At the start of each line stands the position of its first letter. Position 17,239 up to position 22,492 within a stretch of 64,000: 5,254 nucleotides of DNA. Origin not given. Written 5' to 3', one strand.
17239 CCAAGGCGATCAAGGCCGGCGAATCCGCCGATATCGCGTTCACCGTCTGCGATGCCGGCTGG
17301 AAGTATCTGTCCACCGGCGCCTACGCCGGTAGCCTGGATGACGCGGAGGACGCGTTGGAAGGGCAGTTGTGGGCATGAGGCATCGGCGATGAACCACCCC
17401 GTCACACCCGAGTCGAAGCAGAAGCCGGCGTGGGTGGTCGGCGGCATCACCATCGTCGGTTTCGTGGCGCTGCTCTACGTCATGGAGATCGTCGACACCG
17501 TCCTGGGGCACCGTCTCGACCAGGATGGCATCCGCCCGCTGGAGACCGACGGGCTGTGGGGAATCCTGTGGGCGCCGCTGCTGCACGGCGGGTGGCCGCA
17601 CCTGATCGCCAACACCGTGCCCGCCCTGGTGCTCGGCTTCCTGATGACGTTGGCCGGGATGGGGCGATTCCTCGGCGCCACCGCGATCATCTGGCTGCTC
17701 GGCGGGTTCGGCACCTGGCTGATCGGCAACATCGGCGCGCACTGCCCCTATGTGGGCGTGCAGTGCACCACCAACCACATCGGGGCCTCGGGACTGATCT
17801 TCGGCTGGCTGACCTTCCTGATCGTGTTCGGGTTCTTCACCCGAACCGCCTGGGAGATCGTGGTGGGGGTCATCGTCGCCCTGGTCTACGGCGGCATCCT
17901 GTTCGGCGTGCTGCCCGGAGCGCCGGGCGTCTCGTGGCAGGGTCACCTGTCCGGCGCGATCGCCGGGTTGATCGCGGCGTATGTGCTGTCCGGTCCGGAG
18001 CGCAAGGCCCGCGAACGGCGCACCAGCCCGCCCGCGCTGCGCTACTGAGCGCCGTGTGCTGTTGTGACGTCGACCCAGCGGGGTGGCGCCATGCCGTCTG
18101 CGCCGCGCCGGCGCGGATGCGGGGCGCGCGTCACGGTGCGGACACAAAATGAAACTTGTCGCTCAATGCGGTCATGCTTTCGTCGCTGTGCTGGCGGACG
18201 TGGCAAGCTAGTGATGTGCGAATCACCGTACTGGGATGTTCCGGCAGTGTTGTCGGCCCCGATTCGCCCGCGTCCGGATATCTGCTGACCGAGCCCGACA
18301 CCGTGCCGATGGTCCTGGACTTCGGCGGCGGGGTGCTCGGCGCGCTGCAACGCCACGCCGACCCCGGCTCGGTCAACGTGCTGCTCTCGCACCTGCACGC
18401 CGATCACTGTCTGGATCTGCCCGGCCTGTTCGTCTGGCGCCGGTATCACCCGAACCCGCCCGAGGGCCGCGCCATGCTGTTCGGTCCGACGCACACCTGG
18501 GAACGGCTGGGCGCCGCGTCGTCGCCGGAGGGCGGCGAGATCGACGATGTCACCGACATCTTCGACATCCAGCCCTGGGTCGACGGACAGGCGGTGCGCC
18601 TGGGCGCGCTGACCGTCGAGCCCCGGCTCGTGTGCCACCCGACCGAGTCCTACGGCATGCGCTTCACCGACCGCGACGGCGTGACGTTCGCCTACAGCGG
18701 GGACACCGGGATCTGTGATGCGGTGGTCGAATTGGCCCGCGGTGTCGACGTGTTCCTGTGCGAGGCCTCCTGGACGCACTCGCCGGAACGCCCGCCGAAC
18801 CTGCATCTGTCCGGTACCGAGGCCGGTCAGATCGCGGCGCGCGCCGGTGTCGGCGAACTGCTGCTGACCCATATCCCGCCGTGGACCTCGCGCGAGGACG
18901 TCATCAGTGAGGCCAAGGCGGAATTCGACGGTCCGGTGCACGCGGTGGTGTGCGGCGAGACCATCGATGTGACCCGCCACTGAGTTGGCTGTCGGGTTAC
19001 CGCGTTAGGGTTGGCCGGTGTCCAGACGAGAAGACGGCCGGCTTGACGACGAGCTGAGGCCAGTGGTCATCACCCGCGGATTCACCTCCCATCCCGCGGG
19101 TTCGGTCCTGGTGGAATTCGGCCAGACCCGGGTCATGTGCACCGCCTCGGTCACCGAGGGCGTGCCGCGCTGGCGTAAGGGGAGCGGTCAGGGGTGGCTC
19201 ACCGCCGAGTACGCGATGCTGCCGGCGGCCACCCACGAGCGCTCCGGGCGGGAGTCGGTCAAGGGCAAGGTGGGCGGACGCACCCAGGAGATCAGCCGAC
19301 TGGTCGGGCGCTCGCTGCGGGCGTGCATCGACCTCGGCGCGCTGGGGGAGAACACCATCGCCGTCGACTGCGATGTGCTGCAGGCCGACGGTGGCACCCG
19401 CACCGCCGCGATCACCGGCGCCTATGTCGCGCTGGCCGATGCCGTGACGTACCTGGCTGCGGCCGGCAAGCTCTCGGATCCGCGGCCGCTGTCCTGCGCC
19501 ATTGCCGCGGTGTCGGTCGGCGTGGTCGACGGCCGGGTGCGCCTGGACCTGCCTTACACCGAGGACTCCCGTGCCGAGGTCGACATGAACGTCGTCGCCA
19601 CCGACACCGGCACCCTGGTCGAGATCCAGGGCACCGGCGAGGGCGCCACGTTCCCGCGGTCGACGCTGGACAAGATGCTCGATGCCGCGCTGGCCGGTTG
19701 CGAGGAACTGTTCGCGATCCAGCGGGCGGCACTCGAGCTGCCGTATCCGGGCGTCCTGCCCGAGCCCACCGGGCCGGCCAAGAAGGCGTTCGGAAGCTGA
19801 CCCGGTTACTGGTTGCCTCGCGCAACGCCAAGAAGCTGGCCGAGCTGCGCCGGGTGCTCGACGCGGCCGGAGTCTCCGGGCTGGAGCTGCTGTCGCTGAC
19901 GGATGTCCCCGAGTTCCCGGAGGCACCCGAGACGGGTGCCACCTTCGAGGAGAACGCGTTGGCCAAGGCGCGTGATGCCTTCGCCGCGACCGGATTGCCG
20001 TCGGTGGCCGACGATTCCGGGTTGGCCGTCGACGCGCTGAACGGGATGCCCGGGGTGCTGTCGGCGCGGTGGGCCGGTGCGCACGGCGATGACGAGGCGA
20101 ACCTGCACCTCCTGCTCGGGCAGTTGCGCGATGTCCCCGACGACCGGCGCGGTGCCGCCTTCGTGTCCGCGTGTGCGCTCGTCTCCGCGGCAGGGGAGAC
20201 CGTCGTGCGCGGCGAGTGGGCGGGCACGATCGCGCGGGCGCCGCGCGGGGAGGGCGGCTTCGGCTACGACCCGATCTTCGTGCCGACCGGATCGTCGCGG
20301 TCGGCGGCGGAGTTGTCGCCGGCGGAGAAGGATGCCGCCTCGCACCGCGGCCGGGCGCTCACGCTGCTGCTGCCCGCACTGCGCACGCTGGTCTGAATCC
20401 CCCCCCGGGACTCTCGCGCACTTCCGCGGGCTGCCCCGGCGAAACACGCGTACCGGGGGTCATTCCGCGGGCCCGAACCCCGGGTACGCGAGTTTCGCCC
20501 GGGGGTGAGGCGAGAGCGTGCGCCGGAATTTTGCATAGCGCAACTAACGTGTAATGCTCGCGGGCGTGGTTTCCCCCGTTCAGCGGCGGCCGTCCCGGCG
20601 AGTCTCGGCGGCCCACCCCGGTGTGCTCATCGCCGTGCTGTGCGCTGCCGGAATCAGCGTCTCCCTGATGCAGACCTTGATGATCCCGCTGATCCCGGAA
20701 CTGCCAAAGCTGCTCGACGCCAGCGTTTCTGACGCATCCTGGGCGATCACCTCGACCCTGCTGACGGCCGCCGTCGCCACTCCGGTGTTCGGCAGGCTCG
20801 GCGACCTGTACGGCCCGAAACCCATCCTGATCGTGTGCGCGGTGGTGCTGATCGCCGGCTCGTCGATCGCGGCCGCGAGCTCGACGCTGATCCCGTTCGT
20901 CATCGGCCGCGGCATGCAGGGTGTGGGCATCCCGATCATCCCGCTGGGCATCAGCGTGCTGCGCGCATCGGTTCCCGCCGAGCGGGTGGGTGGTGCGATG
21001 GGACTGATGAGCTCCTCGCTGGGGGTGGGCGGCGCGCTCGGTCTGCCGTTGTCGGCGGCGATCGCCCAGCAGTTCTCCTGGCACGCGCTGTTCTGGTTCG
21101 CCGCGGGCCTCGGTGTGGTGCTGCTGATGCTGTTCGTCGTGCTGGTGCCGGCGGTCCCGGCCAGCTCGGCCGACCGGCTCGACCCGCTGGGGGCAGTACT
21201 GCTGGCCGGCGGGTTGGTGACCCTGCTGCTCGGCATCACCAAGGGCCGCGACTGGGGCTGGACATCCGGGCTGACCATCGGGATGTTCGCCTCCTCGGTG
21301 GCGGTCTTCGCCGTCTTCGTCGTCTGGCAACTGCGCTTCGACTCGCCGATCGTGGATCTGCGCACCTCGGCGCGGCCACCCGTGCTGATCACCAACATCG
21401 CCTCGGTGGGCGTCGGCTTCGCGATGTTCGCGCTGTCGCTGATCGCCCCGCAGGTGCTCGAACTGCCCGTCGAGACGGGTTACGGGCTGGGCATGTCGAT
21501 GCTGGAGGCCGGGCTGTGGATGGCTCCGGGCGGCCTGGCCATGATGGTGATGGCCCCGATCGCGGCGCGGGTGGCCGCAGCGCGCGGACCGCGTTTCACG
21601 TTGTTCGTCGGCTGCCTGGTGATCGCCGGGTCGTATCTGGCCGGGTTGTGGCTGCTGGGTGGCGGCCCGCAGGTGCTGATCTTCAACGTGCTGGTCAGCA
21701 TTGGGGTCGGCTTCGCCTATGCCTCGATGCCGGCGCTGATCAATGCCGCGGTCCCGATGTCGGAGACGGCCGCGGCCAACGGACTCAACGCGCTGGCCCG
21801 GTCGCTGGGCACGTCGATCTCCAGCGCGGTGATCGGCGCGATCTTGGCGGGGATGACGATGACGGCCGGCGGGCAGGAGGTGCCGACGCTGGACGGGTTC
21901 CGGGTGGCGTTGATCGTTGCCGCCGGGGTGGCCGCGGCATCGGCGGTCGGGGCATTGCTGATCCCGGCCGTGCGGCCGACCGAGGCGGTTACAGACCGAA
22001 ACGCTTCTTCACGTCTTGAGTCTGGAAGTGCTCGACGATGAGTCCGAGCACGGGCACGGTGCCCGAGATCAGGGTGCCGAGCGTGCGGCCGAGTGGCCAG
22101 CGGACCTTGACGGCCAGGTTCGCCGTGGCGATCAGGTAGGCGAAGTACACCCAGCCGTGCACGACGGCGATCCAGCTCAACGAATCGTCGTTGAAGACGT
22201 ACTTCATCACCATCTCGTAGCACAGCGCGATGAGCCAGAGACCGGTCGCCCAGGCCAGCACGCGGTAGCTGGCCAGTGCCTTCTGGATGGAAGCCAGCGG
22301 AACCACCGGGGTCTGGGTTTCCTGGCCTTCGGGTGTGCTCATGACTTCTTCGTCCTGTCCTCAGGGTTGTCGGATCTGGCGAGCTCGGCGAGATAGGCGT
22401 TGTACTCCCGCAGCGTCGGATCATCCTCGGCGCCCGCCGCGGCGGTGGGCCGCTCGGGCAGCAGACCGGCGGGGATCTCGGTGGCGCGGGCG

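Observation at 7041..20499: Two copies of a ~62-bp palindromic REP-like element sit exactly at the two synteny breaks of a conserved core block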

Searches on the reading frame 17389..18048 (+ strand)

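Call 115: search_protein_families(library=pfam, proteins=[window:17389-18048:+], max_evalue=0.001)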
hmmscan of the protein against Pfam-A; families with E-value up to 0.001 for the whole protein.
window:17389-18048:+ (219 aa): 1 family
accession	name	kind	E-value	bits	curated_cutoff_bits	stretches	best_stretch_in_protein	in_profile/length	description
PF01694.28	Rhomboid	-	1.3e-22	80.9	22.6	1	55-201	3-141/143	Rhomboid domain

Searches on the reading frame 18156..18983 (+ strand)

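Call 115: search_protein_families(library=pfam, proteins=[window:18156-18983:+], max_evalue=0.001)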
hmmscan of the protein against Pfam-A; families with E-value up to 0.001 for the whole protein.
window:18156-18983:+ (275 aa): 2 families
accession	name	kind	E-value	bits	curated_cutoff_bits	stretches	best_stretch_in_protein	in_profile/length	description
PF12706.13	Lactamase_B_2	-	1.1e-17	64.8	27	1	73-240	32-200/200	Beta-lactamase superfamily domain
PF00753.33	Lactamase_B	-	6.9e-06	26.6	22.7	1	42-186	9-152/196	Metallo-beta-lactamase superfamily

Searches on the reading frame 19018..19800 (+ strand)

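Call 10: search_protein_families(library=pfam, proteins=[window:19018-19800:+], max_evalue=0.001)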
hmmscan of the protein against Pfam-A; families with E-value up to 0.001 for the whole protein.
window:19018-19800:+ (260 aa): 2 families
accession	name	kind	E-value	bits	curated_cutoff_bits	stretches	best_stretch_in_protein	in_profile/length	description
PF01138.27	RNase_PH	-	5.9e-30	104.8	25.5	1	12-142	1-127/130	3' exoribonuclease family, domain 1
PF03725.20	RNase_PH_C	-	2.5e-12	47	20.8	1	161-226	2-66/67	3' exoribonuclease family, domain 2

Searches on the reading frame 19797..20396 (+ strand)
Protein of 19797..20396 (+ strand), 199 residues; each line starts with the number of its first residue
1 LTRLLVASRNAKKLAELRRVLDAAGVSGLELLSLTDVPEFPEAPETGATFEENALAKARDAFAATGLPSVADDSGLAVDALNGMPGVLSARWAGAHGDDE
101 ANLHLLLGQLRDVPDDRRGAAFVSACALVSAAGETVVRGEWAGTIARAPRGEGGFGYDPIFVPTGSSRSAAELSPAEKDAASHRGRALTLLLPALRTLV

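Call 10: search_protein_families(library=pfam, proteins=[window:19797-20396:+], max_evalue=0.001)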
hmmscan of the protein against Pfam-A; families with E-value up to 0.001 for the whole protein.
window:19797-20396:+ (199 aa): 1 family
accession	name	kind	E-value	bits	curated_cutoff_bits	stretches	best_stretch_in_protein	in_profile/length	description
PF01725.21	Ham1p_like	-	1e-62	211.8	22.5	1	4-192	1-184/186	Ham1 family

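Call 57: find_homologous_proteins(query=window:19797-20393:+, max_evalue=1e-60)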
Query window:19797-20393:+ (199 aa): 7619 proteins with E <= 1e-60 among 8000 candidates; the best 120 are listed.
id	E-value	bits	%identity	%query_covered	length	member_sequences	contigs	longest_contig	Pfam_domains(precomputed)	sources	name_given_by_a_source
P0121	4.4e-115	400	96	100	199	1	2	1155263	PF01725.22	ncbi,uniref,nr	ncbi:RdgB/HAM1 family non-canonical purine NTP pyrophosphatase [Mycolicibacterium bacteremicum]|unir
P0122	2.8e-108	378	90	100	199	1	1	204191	PF01725.22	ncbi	ncbi:RdgB/HAM1 family non-canonical purine NTP pyrophosphatase [Mycobacterium sp. C31M]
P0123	3.3e-108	378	99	90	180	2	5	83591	PF01725.22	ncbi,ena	-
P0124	1.2e-107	376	90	99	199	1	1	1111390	PF01725.22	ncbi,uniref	ncbi:MAG: RdgB/HAM1 family non-canonical purine NTP pyrophosphatase [Mycolicibacterium neoaurum]|uni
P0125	3.2e-107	374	89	99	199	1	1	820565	PF01725.22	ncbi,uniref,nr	ncbi:XTP/dITP diphosphohydrolase [Mycolicibacterium neoaurum]|uniref:RdgB/HAM1 family non-canonical 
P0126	4.8e-107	374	89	99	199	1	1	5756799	PF01725.22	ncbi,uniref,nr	ncbi:RdgB/HAM1 family non-canonical purine NTP pyrophosphatase [Mycolicibacterium neoaurum]|uniref:R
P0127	1.2e-106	372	89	99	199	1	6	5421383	PF01725.22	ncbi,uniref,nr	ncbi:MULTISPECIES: RdgB/HAM1 family non-canonical purine NTP pyrophosphatase [Mycobacteriaceae]|unir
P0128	1.4e-106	372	89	99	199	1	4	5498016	PF01725.22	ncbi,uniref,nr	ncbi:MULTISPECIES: RdgB/HAM1 family non-canonical purine NTP pyrophosphatase [Mycolicibacterium]|uni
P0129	2.7e-106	371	88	100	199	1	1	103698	PF01725.22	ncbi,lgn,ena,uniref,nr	ncbi:non-canonical purine NTP pyrophosphatase [Mycobacterium sp. Root265]|uniref:RdgB/HAM1 family no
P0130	2.9e-106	371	89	99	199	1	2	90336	PF01725.22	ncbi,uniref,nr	ncbi:RdgB/HAM1 family non-canonical purine NTP pyrophosphatase [Mycolicibacterium neoaurum]|uniref:R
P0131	2.9e-106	371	88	99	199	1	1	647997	PF01725.22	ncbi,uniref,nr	ncbi:RdgB/HAM1 family non-canonical purine NTP pyrophosphatase [Mycolicibacterium neoaurum]|uniref:R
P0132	3.3e-106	371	88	99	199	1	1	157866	PF01725.22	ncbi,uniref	ncbi:RdgB/HAM1 family non-canonical purine NTP pyrophosphatase [Mycolicibacterium sp. 22603]|uniref:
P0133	3.9e-106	371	88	99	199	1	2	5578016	PF01725.22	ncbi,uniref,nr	ncbi:RdgB/HAM1 family non-canonical purine NTP pyrophosphatase [Mycolicibacterium neoaurum]|uniref:R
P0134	6.4e-106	370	88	100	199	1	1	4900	PF01725.22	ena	-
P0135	8.7e-106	370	89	99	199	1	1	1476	PF01725.22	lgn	-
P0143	1.1e-104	366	88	99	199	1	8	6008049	PF01725.22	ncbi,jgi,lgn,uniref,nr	ncbi:RdgB/HAM1 family non-canonical purine NTP pyrophosphatase [Mycolicibacterium frederiksbergense]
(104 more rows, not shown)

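Call 58: find_encoding_contigs(protein=P0125, flank=6000, max_places=1)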
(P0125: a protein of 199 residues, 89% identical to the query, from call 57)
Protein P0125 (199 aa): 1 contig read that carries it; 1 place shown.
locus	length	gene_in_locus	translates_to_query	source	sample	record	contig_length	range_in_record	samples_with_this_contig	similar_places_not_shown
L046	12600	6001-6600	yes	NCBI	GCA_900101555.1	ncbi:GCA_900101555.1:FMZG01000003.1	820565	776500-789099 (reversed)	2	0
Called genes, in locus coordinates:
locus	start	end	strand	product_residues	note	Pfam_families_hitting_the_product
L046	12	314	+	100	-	PF02617:ClpS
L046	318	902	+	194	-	PF09438:DUF2017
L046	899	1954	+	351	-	PF03576:Peptidase_S58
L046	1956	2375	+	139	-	PF14464:Prok-JAB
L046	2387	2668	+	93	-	PF02597:ThiS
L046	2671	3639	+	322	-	PF00291:PALP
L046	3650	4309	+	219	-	PF01694:Rhomboid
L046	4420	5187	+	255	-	PF23023:Anti-Pycsar_Apyc1, PF00753:Lactamase_B, PF12706:Lactamase_B_2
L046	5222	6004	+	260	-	PF01138:RNase_PH, PF03725:RNase_PH_C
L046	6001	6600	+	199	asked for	PF01725:Ham1p_like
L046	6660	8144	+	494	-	PF00083:Sugar_tr (weak), PF07690:MFS_1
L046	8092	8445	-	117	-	PF12823:DUF3817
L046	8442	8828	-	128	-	-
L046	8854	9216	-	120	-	-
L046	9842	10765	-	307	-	-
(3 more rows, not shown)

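Call 59: find_encoding_contigs(protein=P0143, flank=6000, max_places=1)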
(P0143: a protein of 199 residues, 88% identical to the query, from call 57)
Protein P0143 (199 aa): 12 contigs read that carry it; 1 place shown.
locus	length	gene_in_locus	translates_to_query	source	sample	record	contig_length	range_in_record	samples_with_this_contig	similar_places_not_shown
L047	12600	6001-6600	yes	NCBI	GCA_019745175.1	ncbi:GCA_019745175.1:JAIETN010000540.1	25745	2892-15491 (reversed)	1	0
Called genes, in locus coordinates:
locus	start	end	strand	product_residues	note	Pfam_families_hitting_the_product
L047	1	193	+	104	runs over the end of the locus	PF02617:ClpS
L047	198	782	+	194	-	PF09438:DUF2017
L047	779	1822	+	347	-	PF03576:Peptidase_S58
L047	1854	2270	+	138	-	PF14464:Prok-JAB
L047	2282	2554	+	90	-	PF02597:ThiS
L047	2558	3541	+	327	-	PF00291:PALP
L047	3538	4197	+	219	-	PF01694:Rhomboid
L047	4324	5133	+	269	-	PF23023:Anti-Pycsar_Apyc1, PF00753:Lactamase_B (weak), PF12706:Lactamase_B_2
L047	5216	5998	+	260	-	PF01138:RNase_PH, PF03725:RNase_PH_C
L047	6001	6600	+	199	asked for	PF01725:Ham1p_like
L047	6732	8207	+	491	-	PF00083:Sugar_tr (weak), PF07690:MFS_1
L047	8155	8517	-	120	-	PF12823:DUF3817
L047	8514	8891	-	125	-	-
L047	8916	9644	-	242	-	PF14528:LAGLIDADG_3 (faint)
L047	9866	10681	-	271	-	-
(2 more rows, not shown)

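Call 60: find_encoding_contigs(protein=P0129, flank=6000, max_places=1)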
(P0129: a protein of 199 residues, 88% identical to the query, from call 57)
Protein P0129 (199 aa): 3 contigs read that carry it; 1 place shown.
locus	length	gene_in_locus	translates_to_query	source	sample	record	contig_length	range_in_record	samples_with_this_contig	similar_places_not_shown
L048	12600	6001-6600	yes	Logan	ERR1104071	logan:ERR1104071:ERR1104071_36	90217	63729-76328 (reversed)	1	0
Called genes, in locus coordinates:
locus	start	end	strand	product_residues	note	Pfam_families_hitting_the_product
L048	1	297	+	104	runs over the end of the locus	PF02617:ClpS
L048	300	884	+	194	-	PF09438:DUF2017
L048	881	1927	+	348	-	PF03576:Peptidase_S58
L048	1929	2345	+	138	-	PF14464:Prok-JAB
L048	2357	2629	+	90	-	PF02597:ThiS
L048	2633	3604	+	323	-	PF00291:PALP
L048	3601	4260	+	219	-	PF01694:Rhomboid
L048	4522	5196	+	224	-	PF12706:Lactamase_B_2, PF23023:Anti-Pycsar_Apyc1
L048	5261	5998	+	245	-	PF01138:RNase_PH, PF03725:RNase_PH_C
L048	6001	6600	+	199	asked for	PF01725:Ham1p_like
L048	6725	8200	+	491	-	PF00083:Sugar_tr (weak), PF07690:MFS_1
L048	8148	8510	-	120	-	PF12823:DUF3817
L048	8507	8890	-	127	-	-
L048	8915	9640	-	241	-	-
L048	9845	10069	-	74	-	-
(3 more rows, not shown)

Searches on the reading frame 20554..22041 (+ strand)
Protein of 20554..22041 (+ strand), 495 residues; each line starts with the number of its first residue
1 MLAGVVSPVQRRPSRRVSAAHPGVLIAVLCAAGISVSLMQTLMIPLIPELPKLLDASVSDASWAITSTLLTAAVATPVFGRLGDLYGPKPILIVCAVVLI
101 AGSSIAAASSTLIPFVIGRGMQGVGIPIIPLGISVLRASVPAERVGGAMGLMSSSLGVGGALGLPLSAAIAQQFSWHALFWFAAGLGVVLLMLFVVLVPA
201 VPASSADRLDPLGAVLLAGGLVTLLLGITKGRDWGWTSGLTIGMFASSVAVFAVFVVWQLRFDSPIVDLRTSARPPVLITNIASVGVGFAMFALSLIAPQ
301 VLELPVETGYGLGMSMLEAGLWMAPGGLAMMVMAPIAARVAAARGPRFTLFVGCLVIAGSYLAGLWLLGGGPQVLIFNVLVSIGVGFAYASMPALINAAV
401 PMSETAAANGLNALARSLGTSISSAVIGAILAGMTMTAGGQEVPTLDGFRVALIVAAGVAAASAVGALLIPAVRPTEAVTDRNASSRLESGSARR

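Call 10: search_protein_families(library=pfam, proteins=[window:20554-22041:+], max_evalue=0.001)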
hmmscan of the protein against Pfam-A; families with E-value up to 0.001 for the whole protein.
window:20554-22041:+ (495 aa): 2 families
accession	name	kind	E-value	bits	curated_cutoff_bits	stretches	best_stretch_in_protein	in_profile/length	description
PF07690.21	MFS_1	-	1e-44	153.3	33.4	1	29-423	1-346/347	Major Facilitator Superfamily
PF00083.30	Sugar_tr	-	2.4e-06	27.2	22.3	1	57-199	44-192/452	Sugar (and other) transporter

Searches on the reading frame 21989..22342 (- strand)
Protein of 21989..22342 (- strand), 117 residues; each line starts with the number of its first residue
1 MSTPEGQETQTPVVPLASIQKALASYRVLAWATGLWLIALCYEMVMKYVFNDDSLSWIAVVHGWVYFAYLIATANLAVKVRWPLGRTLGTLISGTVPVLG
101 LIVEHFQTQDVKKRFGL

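Call 115: search_protein_families(library=pfam, proteins=[window:21989-22342:-], max_evalue=0.001)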
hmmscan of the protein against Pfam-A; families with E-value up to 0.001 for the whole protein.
window:21989-22342:- (117 aa): 1 family
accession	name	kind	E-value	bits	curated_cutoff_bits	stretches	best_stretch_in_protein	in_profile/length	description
PF12823.12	DUF3817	-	3.9e-24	85.6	27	1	24-106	2-82/85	Domain of unknown function (DUF3817)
